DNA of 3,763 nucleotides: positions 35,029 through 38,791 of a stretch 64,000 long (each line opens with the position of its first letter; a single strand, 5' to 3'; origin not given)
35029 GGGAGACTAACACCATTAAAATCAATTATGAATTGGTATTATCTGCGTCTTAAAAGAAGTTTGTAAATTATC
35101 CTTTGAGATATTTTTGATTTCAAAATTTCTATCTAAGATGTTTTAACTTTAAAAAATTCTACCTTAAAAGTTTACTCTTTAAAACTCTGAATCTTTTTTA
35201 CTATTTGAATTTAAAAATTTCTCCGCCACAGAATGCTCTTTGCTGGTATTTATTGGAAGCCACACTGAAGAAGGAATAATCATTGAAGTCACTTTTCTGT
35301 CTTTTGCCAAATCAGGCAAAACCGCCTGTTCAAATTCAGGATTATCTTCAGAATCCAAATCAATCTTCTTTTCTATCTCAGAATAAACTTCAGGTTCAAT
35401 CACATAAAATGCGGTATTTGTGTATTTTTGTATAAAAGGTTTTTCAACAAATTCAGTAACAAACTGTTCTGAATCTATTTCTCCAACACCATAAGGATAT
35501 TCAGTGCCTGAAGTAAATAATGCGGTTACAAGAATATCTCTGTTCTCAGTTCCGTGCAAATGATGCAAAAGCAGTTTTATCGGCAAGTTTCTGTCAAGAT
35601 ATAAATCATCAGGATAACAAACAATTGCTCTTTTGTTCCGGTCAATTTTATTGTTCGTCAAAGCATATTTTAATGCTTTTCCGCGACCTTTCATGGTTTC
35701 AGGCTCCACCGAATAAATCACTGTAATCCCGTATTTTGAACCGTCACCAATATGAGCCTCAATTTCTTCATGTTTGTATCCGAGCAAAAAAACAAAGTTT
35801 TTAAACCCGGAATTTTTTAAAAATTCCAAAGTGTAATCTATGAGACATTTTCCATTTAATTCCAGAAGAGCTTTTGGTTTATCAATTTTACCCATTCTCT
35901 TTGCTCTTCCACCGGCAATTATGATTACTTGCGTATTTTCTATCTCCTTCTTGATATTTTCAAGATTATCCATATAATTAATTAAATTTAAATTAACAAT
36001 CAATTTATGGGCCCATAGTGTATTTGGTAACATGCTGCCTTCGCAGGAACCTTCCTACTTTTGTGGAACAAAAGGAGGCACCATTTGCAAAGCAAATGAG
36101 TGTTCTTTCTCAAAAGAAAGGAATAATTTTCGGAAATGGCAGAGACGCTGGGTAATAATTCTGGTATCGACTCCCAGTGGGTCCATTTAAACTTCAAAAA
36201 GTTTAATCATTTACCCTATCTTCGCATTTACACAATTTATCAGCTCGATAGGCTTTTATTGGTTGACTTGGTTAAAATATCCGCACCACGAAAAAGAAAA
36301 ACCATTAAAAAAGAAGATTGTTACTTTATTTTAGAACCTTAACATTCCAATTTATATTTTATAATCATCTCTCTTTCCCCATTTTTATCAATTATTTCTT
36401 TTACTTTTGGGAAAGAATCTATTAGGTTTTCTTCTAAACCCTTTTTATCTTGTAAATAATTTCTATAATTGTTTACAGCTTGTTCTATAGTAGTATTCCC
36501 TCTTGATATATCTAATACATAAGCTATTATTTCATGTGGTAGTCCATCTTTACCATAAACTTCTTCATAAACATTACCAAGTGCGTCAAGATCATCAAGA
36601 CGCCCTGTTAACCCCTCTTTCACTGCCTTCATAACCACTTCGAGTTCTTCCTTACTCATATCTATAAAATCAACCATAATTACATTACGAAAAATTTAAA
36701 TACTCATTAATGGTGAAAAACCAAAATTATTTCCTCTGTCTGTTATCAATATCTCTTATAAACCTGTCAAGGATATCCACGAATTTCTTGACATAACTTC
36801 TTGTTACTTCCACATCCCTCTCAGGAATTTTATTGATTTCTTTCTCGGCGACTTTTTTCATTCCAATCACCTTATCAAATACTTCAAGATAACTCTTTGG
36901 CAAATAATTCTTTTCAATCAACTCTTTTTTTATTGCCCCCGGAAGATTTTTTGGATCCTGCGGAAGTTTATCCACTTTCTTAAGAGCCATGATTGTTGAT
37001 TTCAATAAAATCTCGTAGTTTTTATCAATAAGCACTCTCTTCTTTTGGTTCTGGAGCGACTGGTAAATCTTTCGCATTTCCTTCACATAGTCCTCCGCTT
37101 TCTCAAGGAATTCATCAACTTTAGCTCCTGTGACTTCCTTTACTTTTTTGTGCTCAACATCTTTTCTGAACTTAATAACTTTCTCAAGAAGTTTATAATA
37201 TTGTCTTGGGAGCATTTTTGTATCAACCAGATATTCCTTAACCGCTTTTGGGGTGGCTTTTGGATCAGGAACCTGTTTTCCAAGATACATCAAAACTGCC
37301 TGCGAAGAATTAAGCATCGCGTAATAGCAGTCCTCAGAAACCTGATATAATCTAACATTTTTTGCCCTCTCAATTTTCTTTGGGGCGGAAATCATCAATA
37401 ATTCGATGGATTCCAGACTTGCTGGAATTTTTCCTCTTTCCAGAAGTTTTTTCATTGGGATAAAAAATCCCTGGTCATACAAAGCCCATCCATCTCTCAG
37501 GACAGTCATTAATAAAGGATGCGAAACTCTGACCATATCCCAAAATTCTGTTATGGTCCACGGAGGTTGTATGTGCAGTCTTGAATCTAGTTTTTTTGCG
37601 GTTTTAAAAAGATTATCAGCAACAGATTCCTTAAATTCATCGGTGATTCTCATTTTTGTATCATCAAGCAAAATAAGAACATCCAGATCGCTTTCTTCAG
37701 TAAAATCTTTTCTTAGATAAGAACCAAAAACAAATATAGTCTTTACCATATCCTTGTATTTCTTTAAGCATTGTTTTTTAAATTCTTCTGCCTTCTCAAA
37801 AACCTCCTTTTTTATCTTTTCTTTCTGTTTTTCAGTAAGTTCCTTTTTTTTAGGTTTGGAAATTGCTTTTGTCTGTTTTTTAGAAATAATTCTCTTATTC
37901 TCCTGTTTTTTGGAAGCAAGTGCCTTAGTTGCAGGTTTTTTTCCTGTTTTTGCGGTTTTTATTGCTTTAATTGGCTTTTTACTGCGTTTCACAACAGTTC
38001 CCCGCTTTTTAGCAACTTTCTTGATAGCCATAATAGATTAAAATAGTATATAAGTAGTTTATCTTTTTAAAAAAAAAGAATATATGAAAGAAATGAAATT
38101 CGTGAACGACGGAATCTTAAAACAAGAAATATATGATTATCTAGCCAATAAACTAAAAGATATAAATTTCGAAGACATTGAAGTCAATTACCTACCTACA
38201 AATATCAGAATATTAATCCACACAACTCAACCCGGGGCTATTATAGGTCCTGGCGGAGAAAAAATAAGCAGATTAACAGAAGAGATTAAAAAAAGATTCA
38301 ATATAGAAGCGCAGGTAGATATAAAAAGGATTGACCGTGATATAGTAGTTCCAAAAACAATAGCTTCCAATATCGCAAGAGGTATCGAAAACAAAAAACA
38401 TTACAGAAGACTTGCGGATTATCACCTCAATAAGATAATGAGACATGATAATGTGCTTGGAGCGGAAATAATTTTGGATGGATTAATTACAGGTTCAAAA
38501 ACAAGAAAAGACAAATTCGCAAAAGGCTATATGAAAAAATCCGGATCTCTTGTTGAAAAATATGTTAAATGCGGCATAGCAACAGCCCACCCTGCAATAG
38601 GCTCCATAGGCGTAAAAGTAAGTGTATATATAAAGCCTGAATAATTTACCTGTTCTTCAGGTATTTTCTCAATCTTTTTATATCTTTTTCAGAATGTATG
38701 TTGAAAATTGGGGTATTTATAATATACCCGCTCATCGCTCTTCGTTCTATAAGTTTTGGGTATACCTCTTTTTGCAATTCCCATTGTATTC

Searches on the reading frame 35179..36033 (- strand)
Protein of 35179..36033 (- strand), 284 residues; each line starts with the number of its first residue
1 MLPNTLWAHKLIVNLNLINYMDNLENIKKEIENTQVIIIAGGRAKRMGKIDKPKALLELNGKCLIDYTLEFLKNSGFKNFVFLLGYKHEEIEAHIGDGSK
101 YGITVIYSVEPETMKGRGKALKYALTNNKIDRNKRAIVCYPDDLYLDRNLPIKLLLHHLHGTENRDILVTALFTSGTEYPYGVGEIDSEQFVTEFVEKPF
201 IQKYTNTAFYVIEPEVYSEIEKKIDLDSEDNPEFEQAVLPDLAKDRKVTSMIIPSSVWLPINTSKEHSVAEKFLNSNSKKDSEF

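Call 73: search_protein_families(library=pfam, proteins=[window:35179-36033:-], max_evalue=0.001)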
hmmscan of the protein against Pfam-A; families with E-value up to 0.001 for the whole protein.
window:35179-36033:- (284 aa): 3 families
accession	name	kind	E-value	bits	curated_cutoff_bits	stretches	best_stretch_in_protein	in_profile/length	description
PF00483.29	NTP_transferase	-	3e-23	83.1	21.2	1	36-259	2-227/245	Nucleotidyl transferase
PF12804.13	NTP_transf_3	-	1.1e-12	48.8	27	1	36-169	1-120/160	MobA-like NTP transferase domain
PF01128.25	IspD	-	0.00063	20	27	1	36-86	3-52/221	2-C-methyl-D-erythritol 4-phosphate cytidylyltransferase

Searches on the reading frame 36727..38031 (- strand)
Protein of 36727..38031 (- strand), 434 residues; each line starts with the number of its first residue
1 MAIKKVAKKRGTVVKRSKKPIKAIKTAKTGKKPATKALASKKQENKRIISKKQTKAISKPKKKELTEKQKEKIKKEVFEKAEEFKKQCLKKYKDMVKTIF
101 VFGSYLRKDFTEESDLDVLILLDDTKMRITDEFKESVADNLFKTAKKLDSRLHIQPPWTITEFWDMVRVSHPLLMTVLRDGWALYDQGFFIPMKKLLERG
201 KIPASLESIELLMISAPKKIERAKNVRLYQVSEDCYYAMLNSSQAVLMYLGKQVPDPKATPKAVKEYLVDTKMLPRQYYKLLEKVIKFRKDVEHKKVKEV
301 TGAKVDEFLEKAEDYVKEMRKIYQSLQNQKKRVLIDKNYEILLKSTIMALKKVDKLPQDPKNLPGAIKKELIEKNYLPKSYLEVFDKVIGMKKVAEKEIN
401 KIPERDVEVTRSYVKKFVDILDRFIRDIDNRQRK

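Call 73: search_protein_families(library=pfam, proteins=[window:36727-38031:-], max_evalue=0.001)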
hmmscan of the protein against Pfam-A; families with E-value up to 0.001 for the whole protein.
window:36727-38031:- (434 aa): 3 families
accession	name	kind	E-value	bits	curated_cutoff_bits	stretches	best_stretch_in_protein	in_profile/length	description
PF01909.29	NTP_transf_2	-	1.5e-10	41.8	21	1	82-149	2-62/93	Nucleotidyltransferase domain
PF18765.7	Polbeta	-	1.1e-08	35.5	26.9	1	87-141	5-55/93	Polymerase beta, Nucleotidyltransferase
PF22600.2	MTPAP-like_central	-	0.00034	21.1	27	1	66-132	14-71/139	Poly(A) RNA polymerase, mitochondrial-like, central palm domain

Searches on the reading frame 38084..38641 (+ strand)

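Call 73: search_protein_families(library=pfam, proteins=[window:38084-38641:+], max_evalue=0.001)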
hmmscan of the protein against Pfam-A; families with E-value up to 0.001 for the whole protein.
window:38084-38641:+ (186 aa): 2 families
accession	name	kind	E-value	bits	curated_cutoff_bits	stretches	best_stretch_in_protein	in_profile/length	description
PF00189.25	Ribosomal_S3_C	-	2.3e-13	50.9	34.1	1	97-181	1-83/83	Ribosomal protein S3, C-terminal domain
PF07650.23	KH_2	-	6.7e-12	45.5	22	1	15-84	1-74/78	KH domain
